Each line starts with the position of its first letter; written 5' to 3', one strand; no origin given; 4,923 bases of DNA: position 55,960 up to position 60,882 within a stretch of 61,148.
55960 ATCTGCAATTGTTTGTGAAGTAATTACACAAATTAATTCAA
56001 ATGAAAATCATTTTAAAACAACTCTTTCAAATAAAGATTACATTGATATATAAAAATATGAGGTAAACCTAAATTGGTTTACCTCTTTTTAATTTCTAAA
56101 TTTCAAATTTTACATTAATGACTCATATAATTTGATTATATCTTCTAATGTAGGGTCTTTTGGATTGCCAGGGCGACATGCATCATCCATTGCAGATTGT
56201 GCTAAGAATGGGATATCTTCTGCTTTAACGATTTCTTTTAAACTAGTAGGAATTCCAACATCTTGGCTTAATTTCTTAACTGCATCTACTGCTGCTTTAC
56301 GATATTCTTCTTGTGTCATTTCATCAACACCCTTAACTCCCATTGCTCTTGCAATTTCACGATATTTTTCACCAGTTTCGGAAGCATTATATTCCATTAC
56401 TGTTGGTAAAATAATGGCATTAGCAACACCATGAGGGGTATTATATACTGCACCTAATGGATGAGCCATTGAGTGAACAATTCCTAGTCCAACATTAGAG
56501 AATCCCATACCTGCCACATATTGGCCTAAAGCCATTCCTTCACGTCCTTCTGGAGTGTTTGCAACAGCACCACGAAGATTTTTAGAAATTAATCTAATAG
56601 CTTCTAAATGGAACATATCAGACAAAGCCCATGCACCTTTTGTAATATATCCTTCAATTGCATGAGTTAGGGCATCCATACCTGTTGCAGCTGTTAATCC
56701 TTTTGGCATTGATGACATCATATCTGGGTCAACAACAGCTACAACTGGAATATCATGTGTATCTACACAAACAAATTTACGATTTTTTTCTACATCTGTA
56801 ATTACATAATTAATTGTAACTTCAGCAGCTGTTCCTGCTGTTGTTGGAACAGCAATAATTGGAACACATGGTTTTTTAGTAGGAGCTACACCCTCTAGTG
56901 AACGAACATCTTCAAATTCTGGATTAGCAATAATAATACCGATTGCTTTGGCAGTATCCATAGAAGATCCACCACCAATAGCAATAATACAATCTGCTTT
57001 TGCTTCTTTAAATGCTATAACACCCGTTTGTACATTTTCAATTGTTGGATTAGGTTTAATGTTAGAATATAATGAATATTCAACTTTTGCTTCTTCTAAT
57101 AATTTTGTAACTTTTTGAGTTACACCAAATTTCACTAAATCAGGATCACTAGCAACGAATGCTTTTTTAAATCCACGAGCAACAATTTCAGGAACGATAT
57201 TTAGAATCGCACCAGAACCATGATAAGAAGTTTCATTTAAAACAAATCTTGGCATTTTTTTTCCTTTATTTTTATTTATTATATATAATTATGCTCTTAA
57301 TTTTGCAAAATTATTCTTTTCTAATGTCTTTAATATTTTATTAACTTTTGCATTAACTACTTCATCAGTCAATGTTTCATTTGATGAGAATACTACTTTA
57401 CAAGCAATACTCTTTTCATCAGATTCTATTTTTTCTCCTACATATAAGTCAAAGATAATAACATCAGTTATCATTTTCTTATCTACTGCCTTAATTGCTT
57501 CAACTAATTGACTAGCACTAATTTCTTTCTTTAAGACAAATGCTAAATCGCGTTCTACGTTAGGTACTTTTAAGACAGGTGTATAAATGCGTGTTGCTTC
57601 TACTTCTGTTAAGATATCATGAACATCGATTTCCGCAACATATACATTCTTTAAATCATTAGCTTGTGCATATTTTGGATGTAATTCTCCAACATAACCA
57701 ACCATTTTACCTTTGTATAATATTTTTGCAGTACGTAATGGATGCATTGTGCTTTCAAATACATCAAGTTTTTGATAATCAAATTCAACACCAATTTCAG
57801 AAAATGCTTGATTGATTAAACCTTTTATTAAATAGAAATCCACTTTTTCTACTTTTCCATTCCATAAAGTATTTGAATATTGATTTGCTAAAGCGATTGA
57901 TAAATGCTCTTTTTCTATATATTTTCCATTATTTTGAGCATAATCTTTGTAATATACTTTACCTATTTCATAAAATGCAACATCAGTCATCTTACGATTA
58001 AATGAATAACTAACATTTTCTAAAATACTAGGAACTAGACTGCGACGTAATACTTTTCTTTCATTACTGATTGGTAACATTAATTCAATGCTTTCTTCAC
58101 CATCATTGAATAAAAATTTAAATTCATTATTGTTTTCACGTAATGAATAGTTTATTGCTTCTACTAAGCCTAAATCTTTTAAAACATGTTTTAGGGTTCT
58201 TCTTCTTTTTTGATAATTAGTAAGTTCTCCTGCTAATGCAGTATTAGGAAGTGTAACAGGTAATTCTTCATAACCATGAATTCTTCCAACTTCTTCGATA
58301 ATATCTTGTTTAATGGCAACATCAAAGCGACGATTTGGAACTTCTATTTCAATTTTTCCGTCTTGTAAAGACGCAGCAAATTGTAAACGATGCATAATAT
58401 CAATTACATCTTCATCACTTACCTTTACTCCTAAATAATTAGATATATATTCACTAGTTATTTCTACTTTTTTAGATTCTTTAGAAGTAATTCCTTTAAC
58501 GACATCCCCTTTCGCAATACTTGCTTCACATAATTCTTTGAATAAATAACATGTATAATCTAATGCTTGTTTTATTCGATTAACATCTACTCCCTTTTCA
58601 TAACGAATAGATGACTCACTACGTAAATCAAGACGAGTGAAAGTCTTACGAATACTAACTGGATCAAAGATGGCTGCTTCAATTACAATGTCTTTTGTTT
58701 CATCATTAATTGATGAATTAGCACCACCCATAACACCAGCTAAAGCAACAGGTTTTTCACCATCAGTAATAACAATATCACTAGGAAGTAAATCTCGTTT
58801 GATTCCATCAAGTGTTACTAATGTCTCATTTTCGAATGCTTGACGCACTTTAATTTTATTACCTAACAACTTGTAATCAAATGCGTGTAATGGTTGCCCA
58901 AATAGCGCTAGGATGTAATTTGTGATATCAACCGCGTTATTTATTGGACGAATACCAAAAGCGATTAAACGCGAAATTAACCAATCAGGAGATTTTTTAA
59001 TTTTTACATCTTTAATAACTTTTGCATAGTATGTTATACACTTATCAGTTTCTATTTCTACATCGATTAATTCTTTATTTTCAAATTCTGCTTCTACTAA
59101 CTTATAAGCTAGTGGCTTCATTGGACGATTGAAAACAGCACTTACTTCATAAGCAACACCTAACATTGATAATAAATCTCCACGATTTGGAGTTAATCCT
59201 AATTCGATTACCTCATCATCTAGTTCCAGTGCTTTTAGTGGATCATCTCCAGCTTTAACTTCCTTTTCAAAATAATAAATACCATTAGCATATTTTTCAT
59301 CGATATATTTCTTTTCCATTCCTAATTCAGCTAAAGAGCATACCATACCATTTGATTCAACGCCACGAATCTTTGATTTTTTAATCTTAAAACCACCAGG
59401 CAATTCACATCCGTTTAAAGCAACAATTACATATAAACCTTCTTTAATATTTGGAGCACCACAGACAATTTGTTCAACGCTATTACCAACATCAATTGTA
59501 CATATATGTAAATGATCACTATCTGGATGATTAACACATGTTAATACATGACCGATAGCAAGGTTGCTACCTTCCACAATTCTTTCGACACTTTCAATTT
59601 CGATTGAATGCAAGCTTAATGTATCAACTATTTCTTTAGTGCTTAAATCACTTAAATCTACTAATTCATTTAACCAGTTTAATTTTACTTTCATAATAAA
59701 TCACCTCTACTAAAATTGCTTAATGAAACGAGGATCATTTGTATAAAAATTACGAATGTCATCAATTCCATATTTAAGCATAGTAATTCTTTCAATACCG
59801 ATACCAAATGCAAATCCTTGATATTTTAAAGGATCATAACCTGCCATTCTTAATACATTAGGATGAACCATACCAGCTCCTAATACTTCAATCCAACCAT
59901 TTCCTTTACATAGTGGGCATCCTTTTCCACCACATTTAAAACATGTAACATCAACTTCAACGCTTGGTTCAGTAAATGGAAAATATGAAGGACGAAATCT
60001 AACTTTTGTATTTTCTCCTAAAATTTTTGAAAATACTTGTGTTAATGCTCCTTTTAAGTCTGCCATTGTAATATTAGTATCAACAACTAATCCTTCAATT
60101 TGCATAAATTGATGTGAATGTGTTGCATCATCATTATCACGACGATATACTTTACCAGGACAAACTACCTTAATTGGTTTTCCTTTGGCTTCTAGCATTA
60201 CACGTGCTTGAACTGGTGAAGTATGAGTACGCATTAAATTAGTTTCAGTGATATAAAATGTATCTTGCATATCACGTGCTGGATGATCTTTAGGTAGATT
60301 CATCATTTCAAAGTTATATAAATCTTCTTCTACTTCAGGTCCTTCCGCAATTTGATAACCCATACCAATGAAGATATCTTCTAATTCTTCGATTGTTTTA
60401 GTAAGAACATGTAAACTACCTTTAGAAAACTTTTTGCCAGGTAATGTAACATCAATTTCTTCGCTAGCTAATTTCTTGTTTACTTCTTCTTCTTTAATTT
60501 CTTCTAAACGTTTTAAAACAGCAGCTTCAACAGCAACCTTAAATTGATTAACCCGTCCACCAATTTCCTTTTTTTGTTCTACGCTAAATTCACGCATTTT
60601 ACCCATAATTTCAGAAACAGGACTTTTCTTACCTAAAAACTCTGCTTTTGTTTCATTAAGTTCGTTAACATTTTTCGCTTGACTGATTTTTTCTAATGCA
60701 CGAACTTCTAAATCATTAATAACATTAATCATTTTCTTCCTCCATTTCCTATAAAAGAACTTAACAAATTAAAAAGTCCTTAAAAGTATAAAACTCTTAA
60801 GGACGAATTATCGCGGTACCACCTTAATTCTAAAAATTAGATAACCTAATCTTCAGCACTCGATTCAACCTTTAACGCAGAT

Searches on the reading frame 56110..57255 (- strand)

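Call 32: search_protein_families(library=pfam, proteins=[window:56110-57255:-], max_evalue=0.00001)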
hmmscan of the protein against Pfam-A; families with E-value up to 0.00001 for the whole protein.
window:56110-57255:- (381 aa): 3 families
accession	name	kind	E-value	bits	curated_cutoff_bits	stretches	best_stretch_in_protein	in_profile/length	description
PF25137.1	ADH_Fe_C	-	1.9e-65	220.7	27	1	188-380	1-193/194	Fe-containing alcohol dehydrogenase family, C-terminal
PF00465.25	Fe-ADH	-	5e-47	160.1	31.3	1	10-177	4-168/168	Iron-containing alcohol dehydrogenase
PF13685.12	Fe-ADH_2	-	4.3e-09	37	28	1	24-106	14-94/149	Iron-containing alcohol dehydrogenase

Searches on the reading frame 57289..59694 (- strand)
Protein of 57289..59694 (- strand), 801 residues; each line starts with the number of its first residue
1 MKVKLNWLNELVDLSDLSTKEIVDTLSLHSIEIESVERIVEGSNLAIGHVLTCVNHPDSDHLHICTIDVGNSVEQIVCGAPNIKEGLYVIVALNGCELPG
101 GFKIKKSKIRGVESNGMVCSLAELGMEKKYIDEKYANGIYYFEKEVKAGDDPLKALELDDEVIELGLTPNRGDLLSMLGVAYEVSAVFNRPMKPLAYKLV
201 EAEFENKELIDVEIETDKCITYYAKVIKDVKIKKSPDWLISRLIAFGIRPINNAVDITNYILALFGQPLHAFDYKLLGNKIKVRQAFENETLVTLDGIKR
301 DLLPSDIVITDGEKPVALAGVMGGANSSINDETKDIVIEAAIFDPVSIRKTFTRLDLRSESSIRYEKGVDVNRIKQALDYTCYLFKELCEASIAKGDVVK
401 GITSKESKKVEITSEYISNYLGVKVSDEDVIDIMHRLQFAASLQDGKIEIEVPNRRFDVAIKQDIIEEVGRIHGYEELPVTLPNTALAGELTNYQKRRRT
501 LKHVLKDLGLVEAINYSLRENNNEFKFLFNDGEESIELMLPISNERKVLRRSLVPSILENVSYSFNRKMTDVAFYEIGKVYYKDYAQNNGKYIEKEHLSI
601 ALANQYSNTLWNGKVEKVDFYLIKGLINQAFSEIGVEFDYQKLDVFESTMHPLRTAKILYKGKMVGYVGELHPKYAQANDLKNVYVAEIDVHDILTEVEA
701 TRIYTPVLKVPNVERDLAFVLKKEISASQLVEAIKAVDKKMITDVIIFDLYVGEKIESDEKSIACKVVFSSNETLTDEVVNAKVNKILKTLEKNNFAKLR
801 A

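Call 32: search_protein_families(library=pfam, proteins=[window:57289-59694:-], max_evalue=0.00001)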
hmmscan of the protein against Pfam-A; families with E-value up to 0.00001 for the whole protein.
window:57289-59694:- (801 aa): 5 families
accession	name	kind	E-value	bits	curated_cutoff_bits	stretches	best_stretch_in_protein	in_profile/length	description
PF03483.22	B3_4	-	1.4e-65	220.6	29.3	1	219-390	2-174/174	B3/4 domain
PF17759.6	tRNA_synthFbeta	-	1.3e-59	201.7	22.4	1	478-691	1-214/214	Phenylalanyl tRNA synthetase beta chain CLM domain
PF03147.19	FDX-ACB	-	3.1e-23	82.5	31.1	1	709-800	2-94/94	Ferredoxin-fold anticodon binding domain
PF01588.26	tRNA_bind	-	2.6e-19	69.5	27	1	46-150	2-95/96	Putative tRNA binding domain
PF03484.21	B5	-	6.3e-19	68.4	28.6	1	410-475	1-67/67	tRNA synthetase B5 domain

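Call 34: find_encoding_contigs(protein=window:57289-59694:-, flank=1000, max_places=3)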
Protein window:57289-59694:- (801 aa): no gene with exactly this product is on record in the collection.
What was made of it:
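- Tried and rejected: An exact look-up of PheT found nothing on record (call 34).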

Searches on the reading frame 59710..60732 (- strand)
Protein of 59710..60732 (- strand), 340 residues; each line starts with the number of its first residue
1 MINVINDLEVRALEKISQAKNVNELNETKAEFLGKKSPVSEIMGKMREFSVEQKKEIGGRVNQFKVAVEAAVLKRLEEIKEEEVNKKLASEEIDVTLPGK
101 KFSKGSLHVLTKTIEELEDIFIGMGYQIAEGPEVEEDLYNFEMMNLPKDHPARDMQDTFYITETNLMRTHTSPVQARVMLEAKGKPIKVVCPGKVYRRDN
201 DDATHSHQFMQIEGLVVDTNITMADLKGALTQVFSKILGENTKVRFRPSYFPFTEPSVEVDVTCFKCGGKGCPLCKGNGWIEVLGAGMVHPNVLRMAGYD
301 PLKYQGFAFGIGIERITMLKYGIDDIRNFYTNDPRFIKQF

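Call 32: search_protein_families(library=pfam, proteins=[window:59710-60732:-], max_evalue=0.00001)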
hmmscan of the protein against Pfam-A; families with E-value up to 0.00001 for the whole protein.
window:59710-60732:- (340 aa): 2 families
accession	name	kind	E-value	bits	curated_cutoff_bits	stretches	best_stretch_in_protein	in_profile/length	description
PF01409.25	tRNA-synt_2d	-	3.1e-107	358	19.8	1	93-340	2-246/246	tRNA synthetases class II core domain (F)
PF02912.23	Phe_tRNA-synt_N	-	9.3e-17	61.2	22.3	1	21-88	2-69/69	Aminoacyl tRNA synthetase class II, N-terminal domain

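Call 33: list_cluster_members(proteins=[window:59710-60732:-, window:57289-59694:-, window:45116-45955:-, window:44074-44559:-, window:19505-20821:+])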
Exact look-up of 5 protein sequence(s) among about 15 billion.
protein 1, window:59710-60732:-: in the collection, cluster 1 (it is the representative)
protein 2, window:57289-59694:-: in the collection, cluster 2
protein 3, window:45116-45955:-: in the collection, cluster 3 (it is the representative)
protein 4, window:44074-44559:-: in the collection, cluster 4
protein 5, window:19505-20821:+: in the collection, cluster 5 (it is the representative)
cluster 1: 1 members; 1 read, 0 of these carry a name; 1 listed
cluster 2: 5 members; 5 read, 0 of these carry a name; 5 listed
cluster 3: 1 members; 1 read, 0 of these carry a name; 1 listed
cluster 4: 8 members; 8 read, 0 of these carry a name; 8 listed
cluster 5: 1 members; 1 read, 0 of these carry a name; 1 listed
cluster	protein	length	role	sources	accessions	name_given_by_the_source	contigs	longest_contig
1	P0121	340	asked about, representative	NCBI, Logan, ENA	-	-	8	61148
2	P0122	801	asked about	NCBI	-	-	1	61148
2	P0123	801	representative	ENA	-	-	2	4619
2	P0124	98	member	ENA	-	-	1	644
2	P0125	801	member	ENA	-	-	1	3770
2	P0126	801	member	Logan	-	-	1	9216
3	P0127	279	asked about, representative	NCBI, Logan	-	-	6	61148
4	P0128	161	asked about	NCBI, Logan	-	-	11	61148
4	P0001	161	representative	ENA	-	-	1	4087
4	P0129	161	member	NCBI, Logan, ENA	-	-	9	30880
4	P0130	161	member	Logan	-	-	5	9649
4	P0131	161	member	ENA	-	-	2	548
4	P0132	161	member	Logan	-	-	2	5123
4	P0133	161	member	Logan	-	-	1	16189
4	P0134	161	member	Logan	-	-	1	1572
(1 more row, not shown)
